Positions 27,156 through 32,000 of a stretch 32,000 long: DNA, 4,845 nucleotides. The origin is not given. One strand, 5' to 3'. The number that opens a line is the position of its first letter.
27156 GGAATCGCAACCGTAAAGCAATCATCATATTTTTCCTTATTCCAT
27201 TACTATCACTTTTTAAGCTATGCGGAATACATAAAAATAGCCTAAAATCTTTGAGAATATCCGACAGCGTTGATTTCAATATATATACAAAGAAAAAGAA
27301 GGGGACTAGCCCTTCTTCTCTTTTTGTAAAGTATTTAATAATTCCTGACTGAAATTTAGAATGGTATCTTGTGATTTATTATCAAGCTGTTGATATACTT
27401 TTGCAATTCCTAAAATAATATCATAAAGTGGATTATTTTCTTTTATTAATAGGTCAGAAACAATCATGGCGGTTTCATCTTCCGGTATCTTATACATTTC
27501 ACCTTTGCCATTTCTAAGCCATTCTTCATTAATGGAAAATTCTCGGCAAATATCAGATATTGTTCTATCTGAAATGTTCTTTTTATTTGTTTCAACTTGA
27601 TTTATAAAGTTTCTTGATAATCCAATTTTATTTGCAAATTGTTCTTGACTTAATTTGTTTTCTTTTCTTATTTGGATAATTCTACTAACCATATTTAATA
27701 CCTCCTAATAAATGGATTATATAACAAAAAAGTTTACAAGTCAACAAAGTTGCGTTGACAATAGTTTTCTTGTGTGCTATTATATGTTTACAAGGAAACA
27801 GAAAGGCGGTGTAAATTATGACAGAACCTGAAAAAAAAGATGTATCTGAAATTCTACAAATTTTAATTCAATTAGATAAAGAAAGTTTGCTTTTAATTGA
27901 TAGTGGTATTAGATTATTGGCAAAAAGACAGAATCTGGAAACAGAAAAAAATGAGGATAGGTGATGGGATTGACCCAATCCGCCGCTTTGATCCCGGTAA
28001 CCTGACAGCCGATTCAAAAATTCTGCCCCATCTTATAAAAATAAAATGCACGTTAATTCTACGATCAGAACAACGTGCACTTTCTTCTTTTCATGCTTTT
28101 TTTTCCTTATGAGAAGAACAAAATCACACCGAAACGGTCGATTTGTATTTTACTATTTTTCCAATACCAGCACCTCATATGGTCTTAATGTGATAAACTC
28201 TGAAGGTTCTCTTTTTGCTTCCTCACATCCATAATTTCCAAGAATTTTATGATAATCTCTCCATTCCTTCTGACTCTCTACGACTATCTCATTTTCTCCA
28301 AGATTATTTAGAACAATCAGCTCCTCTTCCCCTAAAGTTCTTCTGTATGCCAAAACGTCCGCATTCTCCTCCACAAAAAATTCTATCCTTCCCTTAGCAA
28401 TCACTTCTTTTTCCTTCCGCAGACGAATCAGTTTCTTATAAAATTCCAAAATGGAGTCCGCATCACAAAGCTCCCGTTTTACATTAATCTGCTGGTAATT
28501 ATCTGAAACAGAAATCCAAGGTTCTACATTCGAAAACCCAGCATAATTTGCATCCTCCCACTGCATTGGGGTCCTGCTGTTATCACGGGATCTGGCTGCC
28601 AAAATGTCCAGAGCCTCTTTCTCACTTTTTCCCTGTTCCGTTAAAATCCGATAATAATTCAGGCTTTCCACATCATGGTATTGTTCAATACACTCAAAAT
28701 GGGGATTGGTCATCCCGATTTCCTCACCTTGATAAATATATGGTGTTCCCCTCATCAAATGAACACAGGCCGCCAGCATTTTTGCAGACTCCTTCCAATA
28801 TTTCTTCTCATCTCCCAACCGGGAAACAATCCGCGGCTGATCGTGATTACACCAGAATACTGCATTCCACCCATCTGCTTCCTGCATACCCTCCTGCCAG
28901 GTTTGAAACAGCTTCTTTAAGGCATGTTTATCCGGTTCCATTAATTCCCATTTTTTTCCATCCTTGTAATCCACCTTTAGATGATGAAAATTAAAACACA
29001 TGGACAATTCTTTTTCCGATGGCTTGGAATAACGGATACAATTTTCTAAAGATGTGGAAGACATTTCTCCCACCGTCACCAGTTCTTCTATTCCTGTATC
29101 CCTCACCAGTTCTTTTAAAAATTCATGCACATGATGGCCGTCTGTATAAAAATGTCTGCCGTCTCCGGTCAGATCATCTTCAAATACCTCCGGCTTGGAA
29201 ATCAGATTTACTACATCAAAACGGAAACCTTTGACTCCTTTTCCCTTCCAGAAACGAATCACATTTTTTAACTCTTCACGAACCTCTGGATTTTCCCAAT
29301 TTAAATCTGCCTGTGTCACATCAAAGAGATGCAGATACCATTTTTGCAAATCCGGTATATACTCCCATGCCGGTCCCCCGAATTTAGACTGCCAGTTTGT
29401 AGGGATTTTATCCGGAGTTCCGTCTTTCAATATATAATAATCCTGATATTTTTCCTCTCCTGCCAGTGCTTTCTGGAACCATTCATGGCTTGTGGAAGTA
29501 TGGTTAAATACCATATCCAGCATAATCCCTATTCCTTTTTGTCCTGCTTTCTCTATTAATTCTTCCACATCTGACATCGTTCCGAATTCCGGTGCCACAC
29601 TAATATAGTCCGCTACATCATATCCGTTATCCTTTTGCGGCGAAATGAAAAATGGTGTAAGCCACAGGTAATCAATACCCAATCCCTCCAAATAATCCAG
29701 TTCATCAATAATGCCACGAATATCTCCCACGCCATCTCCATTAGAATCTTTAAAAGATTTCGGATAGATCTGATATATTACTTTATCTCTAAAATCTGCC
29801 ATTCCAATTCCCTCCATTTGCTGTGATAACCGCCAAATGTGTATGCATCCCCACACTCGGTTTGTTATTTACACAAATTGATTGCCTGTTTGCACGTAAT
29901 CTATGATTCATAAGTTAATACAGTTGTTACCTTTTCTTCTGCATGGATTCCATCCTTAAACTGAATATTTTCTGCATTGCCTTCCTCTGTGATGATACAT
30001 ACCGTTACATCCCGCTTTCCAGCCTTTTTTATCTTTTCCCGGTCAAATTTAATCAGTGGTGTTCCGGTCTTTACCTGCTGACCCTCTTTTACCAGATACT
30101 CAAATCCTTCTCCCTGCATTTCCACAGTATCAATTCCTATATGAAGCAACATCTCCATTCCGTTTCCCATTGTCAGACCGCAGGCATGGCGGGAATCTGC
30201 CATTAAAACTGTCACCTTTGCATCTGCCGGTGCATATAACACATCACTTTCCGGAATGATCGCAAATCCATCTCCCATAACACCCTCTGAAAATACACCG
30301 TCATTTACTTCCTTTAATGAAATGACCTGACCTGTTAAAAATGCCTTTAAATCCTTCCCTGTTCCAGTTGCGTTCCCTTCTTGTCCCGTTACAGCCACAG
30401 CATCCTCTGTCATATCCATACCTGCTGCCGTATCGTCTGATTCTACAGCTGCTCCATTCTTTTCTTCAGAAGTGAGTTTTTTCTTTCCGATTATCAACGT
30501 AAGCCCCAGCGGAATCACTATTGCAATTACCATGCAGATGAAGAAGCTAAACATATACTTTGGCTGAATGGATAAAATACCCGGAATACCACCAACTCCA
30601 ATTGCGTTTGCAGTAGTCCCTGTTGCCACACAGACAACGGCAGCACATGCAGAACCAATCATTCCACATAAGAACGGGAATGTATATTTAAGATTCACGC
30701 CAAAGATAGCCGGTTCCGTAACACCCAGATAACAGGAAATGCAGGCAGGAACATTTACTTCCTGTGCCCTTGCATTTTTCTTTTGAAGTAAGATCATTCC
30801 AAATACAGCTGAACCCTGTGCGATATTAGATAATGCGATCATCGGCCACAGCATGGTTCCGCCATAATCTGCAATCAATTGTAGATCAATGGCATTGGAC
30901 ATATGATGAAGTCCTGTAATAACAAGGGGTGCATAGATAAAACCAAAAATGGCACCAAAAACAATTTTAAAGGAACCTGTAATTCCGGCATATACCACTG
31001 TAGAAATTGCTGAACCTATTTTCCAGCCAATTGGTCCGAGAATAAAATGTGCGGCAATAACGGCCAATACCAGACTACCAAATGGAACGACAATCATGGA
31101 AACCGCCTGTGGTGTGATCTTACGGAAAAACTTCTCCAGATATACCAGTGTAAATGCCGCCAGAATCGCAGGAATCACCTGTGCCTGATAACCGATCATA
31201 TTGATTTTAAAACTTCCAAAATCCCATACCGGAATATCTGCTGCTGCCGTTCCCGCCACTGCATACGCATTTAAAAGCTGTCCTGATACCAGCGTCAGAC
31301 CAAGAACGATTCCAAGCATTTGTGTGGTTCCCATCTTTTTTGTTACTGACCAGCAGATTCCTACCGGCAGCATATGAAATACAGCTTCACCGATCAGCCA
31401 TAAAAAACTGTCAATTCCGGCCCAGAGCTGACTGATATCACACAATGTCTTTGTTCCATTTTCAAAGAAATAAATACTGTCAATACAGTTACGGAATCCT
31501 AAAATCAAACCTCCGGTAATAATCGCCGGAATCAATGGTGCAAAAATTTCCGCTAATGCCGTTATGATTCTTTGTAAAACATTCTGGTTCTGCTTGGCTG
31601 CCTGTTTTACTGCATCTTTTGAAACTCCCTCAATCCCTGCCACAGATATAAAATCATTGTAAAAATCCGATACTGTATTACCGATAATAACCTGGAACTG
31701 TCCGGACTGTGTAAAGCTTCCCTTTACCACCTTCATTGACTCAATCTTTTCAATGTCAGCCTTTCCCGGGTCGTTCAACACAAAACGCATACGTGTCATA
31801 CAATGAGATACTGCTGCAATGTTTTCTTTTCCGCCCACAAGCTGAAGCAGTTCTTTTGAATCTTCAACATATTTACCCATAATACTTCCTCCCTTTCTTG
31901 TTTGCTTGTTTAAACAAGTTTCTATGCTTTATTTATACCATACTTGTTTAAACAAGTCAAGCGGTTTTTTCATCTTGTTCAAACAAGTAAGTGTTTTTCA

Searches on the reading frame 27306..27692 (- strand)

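Call 13: search_protein_families(library=pfam, proteins=[window:27306-27692:-])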
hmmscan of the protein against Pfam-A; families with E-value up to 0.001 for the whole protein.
window:27306-27692:- (128 aa): 4 families
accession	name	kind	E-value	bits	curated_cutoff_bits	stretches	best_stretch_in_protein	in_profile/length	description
PF12844.13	HTH_19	-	1.1e-12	48.1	30.2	1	4-65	3-64/64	Helix-turn-helix domain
PF01381.28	HTH_3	-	1.4e-12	47.8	23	1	5-59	1-55/55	Helix-turn-helix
PF13443.12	HTH_26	-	2.4e-06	28.1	22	1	4-55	1-53/63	Cro/C1-type HTH DNA-binding domain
PF13560.12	HTH_31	-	0.00035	21.2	27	1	7-50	8-52/64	Helix-turn-helix domain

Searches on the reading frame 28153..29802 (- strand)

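Call 13: search_protein_families(library=pfam, proteins=[window:28153-29802:-])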
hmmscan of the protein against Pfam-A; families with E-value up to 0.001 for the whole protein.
window:28153-29802:- (549 aa): 4 families
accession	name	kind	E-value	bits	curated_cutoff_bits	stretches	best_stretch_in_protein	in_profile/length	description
PF00128.31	Alpha-amylase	-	1.3e-159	532.7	22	1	11-471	1-446/446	Alpha amylase, catalytic domain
PF23915.1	SusG_C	-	3.9e-06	27.5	27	1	483-543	1-59/62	Alpha-amylase SusG C-terminal domain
PF16657.11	Malt_amylase_C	-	9.6e-06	26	27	1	471-544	1-73/75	Maltogenic Amylase, C-terminal domain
PF11941.14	DUF3459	-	0.00012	22.8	22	1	454-511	1-61/90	Domain of unknown function (DUF3459)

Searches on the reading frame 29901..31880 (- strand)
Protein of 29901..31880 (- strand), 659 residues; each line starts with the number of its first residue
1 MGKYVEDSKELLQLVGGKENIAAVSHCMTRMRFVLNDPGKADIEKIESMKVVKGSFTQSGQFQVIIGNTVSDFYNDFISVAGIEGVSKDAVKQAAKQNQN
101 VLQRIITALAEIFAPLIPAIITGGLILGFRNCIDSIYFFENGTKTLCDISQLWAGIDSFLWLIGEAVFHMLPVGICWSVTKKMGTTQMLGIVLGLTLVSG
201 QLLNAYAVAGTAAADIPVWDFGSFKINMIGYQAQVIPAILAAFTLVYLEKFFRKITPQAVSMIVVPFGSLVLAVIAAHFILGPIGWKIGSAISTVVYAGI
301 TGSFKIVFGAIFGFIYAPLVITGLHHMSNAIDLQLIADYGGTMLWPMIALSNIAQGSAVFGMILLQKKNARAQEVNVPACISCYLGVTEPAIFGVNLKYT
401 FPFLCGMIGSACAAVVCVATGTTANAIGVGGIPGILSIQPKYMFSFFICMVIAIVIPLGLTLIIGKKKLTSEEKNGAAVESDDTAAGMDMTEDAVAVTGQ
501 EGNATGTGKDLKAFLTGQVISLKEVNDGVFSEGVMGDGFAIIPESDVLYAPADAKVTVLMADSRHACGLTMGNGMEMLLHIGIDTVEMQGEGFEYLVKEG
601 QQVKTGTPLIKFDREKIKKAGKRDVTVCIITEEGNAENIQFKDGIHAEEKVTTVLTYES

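Call 13: search_protein_families(library=pfam, proteins=[window:29901-31880:-])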
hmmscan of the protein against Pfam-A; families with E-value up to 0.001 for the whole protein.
window:29901-31880:- (659 aa): 3 families
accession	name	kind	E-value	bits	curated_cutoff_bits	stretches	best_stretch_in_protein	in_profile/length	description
PF00358.26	PTS_EIIA_1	-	2.4e-45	153.8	27.2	1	510-633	2-124/127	phosphoenolpyruvate-dependent sugar phosphotransferase system, EIIA 1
PF02378.23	PTS_EIIC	-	2.1e-35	122.8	30.7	1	111-408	2-317/319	Phosphotransferase system, EIIC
PF00367.25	PTS_EIIB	-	8.9e-15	54.3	27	1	9-42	1-34/34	phosphotransferase system, EIIB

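Call 82: find_encoding_contigs(protein=window:29901-31880:-, flank=2500, max_places=8)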
Protein window:29901-31880:- (659 aa): 3 contigs read that carry it; 2 places shown.
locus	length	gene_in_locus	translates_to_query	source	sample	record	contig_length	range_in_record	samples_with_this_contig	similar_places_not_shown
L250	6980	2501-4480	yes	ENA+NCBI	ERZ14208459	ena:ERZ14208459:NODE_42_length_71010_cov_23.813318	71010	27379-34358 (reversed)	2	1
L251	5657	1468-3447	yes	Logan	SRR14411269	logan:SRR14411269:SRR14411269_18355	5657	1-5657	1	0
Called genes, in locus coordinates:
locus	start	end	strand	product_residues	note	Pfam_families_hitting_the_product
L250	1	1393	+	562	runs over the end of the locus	PF01293:PEPCK_ATP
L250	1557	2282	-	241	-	PF00392:GntR, PF07702:UTRA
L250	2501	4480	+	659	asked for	PF00367:PTS_EIIB, PF02378:PTS_EIIC, PF00358:PTS_EIIA_1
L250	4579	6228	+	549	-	PF00128:Alpha-amylase, PF23915:SusG_C (weak)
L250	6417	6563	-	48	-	-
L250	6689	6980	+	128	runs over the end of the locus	PF12844:HTH_19, PF13443:HTH_26 (weak), PF01381:HTH_3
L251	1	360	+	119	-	?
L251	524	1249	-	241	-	PF00392:GntR, PF07702:UTRA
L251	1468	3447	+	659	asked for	PF00367:PTS_EIIB, PF02378:PTS_EIIC, PF00358:PTS_EIIA_1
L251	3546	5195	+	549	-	PF00128:Alpha-amylase, PF23915:SusG_C (weak)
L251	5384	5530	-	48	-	-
